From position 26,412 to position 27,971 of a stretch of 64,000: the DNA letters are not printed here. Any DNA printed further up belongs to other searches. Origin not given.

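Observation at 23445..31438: Eight-gene translationally coupled operon linking BolA, two alpha/beta hydrolases, an LLM monooxygenase, a FAD oxidoreductase and an MCC-type carboxylase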

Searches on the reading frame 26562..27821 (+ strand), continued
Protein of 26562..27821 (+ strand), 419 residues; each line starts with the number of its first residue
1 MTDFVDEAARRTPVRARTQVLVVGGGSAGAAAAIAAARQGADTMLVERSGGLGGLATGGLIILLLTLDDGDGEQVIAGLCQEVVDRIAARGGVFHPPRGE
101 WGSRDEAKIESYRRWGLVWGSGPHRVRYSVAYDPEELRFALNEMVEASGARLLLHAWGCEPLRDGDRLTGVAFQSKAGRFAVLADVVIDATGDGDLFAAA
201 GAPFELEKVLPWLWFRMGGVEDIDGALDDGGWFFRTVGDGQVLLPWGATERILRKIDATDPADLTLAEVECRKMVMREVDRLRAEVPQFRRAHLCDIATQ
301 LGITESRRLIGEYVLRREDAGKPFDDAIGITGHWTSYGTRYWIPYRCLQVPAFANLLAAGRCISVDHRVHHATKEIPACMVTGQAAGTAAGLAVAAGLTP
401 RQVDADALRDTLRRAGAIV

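Call 49: find_encoding_contigs(protein=P0281, flank=8000, max_places=1)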
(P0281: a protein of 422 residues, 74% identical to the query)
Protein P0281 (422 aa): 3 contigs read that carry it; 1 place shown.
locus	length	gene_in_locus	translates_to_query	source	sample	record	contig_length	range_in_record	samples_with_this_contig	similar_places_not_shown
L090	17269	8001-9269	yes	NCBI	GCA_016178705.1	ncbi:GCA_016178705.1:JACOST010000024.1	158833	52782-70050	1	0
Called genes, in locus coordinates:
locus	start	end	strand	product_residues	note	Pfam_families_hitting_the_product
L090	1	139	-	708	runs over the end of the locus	PF04879:Molybdop_Fe4S4, PF00384:Molybdopterin, PF01568:Molydop_binding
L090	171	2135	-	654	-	PF01011:PQQ, PF13360:PQQ_2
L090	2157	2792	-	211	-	PF00596:Aldolase_II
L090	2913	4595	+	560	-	PF00350:Dynamin_N, PF01926:MMR_HSR1 (weak)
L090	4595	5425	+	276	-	PF00561:Abhydrolase_1, PF00975:Thioesterase (weak), PF12146:Hydrolase_4, PF12697:Abhydrolase_6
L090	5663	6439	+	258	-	PF00561:Abhydrolase_1, PF12697:Abhydrolase_6, PF12146:Hydrolase_4, PF00561:Abhydrolase_1 (weak)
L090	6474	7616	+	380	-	PF00296:Bac_luciferase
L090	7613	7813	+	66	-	-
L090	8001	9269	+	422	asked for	PF00890:FAD_binding_2 (faint), PF01134:GIDA (faint), PF01266:DAO (faint), PF07992:Pyr_redox_2 (faint), PF12831:FAD_oxidored, PF13450:NAD_binding_8 (weak), PF12831:FAD_oxidored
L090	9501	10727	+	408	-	PF02771:Acyl-CoA_dh_N, PF02770:Acyl-CoA_dh_M, PF00441:Acyl-CoA_dh_1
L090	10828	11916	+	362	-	PF02771:Acyl-CoA_dh_N, PF00441:Acyl-CoA_dh_1, PF08028:Acyl-CoA_dh_2 (weak)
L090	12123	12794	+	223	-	PF04909:Amidohydro_2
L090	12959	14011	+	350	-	PF00685:Sulfotransfer_1 (weak), PF13469:Sulfotransfer_3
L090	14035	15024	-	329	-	PF08240:ADH_N, PF00107:ADH_zinc_N, PF13602:ADH_zinc_N_2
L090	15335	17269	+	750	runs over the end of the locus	PF00330:Aconitase, PF00694:Aconitase_C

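Call 60: predict_structure(alignment_id=A2)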
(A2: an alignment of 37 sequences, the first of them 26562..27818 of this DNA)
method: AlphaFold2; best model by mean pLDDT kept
length: 419 residues; sequences in the alignment: 37
mean_pLDDT: 76.8   pTM: 0.81
mean pLDDT of the five models: 76.8, 74.3, 72.7, 57.1, 55.7
residues with pLDDT >= 90: 113; 70-90: 182; 50-70: 85; < 50: 39
segments of 3 or more residues with pLDDT < 50: 53-60, 121-126, 250-253, 333-339, 362-374
pLDDT, mean of each block of 10 residues (from residue 1): 75 94 86 96 83 44 54 68 84 74 75 69 51 74 92 83 93 88 95 80 68 80 85 77 67 57 76 85 91 80 62 74 76 47 83 90 44 57 92 96 93 85
secondary structure, 60 per line:
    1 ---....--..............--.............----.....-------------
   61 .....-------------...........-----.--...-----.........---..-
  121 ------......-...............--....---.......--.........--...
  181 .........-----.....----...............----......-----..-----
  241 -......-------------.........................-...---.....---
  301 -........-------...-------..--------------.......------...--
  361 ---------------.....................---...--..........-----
elements in order: E4-7 E10-23 H26-38 E43-47 E61-65 H79-89 H106-114 E127-132 H134-148 E151-154 E158-164 E167-175 E178-189 H195-199 E204-218 H223-228 E242-247 H261-285 E293-297 E302-309 H345-348 E356-358 H376-396 H405-414

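Call 62: fold_search(model_id=the predicted structure, library=pdb)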
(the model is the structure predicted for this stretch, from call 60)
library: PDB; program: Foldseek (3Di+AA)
matches with E <= 10: 1869; with E <= 0.001: 1280
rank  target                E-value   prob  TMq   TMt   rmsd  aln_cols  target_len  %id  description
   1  3oz2                  1.0e-13  1.00  0.49  0.51   8.8       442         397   15  Crystal structure of a geranylgeranyl bacteriochlorophyll reductase-like (Ta0516) from Thermoplasma acidophilum at 1.60  (released 2010-10-27)
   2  3bhk_A                2.8e-12  1.00  0.41  0.44   9.8       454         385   17  Crystal structure of R49K mutant of monomeric sarcosine oxidase crystallized in phosphate as precipitant (released 2008-02-26)
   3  5vqb_A                6.2e-12  1.00  0.46  0.41   8.0       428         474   14  Crystal structure of rifampin monooxygenase from Streptomyces venezuelae, complex with FAD (released 2017-08-16)
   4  3qss_A                7.8e-12  1.00  0.43  0.46   9.6       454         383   17  Crystal structure for the MSOX.chloride.MTA ternary complex (released 2011-06-01)
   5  5bul                  1.2e-11  1.00  0.46  0.49   8.3       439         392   13  Structure of flavin-dependent brominase Bmp2 triple mutant Y302S F306V A345W (released 2016-03-09)
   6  3m12_A                1.2e-11  1.00  0.41  0.45   9.6       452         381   16  Crystal Structure of the Lys265Arg phosphate-crytsallized mutant of monomeric sarcosine oxidase (released 2010-04-21)
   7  8urc_A                1.4e-11  1.00  0.46  0.48   9.5       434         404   14  Bacillus niacini flavin monooxygenase (released 2024-09-18)
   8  8fhj_A                1.4e-11  1.00  0.41  0.34   8.8       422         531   15  Crystal structure of a FAD monooxygenease from Methylocystis sp. Strain SB2 (released 2023-05-03)
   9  4ysh_A                1.4e-11  1.00  0.38  0.42  10.0       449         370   15  Crystal structure of glycine oxidase from Geobacillus kaustophilus (released 2016-03-23)
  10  2qa2                  1.5e-11  1.00  0.49  0.43   6.7       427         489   15  Crystal structure of CabE, an aromatic hydroxylase from angucycline biosynthesis, determined to 2.7 A resolution (released 2007-08-14)
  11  8urd_C                1.5e-11  1.00  0.43  0.45   9.6       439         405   15  Bacillus niacini flavin monooxygenase with bound (2,6)DHP (released 2024-09-18)
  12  3m12_B                1.6e-11  1.00  0.42  0.45   9.8       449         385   17  Crystal Structure of the Lys265Arg phosphate-crytsallized mutant of monomeric sarcosine oxidase (released 2010-04-21)
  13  3m0o_A                1.8e-11  1.00  0.44  0.47   9.6       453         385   16  Crystal Structure of the Lys265Met mutant of monomeric sarcosine oxidase (released 2010-04-21)
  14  2qa1                  2.0e-11  1.00  0.47  0.41   7.1       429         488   15  Crystal structure of PgaE, an aromatic hydroxylase involved in angucycline biosynthesis (released 2007-08-14)
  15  2gb0_B                2.0e-11  1.00  0.38  0.40  10.4       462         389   16  Monomeric sarcosine oxidase: structure of a covalently flavinylated amine oxidizing enzyme (released 2006-03-21)
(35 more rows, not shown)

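Call 65: search_solved_structures(query=L090:9501-10724:+, max_evalue=1e-40)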
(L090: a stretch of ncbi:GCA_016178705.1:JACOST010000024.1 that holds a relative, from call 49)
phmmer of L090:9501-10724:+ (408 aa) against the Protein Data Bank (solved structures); distinct sequences matched with E-value up to 1e-40: 3.
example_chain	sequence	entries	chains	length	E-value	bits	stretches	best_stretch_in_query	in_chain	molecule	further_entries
6wy9_A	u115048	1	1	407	1.1e-48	169.6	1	62-403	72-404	Acyl-CoA dehydrogenase domain protein Tcur3483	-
6wy8_B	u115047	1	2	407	4.3e-48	167.6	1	62-403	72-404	Acyl-CoA dehydrogenase domain protein Tcur3483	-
4x28_A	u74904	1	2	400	7.5e-48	166.8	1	2-402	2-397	Acyl-CoA dehydrogenase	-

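Call 66: search_solved_structures(query=L090:10828-11913:+, max_evalue=1e-20)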
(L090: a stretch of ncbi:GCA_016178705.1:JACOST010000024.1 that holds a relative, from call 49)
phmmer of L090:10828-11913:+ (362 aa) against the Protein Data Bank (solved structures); distinct sequences matched with E-value up to 1e-20: 29.
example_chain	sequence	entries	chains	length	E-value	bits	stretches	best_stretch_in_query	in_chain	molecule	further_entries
6wy8_A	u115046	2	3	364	1.2e-39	140.1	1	1-356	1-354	Acyl-CoA dehydrogenase domain protein Tcur3481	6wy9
4l1f_A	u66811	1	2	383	5.4e-34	121.6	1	1-345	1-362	Acyl-CoA dehydrogenase domain protein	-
1ukw_A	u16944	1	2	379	5.2e-27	98.6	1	2-342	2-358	acyl-CoA dehydrogenase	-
9w60_A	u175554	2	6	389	8.9e-26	94.5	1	1-342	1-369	Butyryl CoA dehydrogenase apo protein | Butyryl CoA Dehydrogenase with FAD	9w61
4iv6_A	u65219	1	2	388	2.5e-25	93.1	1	4-340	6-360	Acyl-CoA dehydrogenase FadE3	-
5lnx_A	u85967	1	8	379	3.4e-25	92.6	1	6-341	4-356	Acyl-CoA dehydrogenase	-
9jq4_A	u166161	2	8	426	3.5e-24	89.3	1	4-339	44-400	Isovaleryl-CoA dehydrogenase, mitochondrial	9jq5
1ivh_A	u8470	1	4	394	5e-24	88.8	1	4-339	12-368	ISOVALERYL-COA DEHYDROGENASE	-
8sgr_A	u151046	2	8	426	6.6e-24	88.4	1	4-339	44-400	Isovaleryl-CoA dehydrogenase, mitochondrial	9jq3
7p98_A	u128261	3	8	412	9.2e-24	87.9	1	41-346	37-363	Short-chain acyl-CoA dehydrogenase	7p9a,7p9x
2dvl_A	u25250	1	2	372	1.1e-23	87.6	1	45-347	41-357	Acyl-CoA dehydrogenase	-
7szv_A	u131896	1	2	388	1.2e-23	87.5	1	30-337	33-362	Acyl-CoA dehydrogenase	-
4m9a_A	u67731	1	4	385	2.5e-23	86.5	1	6-350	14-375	Acyl-CoA dehydrogenase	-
4n5f_A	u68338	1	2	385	3.7e-23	85.9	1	5-350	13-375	Putative acyl-CoA dehydrogenase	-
5ol2_C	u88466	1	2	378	5.4e-23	85.4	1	42-347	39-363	Acyl-CoA dehydrogenase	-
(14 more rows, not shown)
